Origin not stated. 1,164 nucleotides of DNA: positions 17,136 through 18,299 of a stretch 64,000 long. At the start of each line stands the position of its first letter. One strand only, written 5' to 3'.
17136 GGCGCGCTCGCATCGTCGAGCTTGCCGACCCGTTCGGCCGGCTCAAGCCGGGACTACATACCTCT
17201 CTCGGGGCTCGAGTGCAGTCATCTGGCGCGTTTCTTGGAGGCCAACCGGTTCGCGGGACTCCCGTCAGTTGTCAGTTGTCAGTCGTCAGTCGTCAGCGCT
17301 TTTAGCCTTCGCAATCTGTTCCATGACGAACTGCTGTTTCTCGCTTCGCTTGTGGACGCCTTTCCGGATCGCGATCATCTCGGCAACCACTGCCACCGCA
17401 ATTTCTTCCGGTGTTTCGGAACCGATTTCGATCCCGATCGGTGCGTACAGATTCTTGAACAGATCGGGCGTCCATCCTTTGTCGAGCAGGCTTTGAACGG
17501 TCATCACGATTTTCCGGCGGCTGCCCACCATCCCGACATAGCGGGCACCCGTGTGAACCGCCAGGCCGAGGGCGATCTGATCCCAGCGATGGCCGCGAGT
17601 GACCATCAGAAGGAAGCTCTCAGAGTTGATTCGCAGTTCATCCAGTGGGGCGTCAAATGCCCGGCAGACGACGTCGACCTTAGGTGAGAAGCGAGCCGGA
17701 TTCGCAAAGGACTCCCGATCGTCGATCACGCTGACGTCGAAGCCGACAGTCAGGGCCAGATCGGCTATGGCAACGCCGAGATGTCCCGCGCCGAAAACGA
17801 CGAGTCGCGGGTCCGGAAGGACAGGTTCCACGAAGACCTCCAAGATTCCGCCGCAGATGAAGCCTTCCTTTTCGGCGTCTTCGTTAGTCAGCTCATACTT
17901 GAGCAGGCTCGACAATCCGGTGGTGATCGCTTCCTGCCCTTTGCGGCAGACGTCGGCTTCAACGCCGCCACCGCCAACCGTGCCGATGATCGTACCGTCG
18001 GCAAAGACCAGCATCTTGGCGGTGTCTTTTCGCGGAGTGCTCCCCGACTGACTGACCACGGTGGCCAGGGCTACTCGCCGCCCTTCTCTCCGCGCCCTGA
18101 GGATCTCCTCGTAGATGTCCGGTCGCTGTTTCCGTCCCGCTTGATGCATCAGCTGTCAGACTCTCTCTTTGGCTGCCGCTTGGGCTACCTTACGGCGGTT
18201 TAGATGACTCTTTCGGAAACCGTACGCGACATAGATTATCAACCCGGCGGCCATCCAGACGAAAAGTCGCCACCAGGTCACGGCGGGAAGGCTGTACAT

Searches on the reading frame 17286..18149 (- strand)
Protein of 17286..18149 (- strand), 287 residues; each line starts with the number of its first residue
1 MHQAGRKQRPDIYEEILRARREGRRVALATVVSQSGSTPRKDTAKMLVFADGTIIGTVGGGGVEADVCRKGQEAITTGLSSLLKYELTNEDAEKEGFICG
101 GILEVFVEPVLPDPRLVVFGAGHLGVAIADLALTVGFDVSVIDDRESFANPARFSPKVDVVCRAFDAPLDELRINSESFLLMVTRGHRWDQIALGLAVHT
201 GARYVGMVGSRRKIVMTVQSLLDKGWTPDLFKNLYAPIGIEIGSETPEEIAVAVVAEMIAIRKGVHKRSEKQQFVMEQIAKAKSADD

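Call 27: find_encoding_contigs(protein=window:17286-18149:-, flank=10000, max_places=4)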
Protein window:17286-18149:- (287 aa): no gene with exactly this product is on record in the collection.
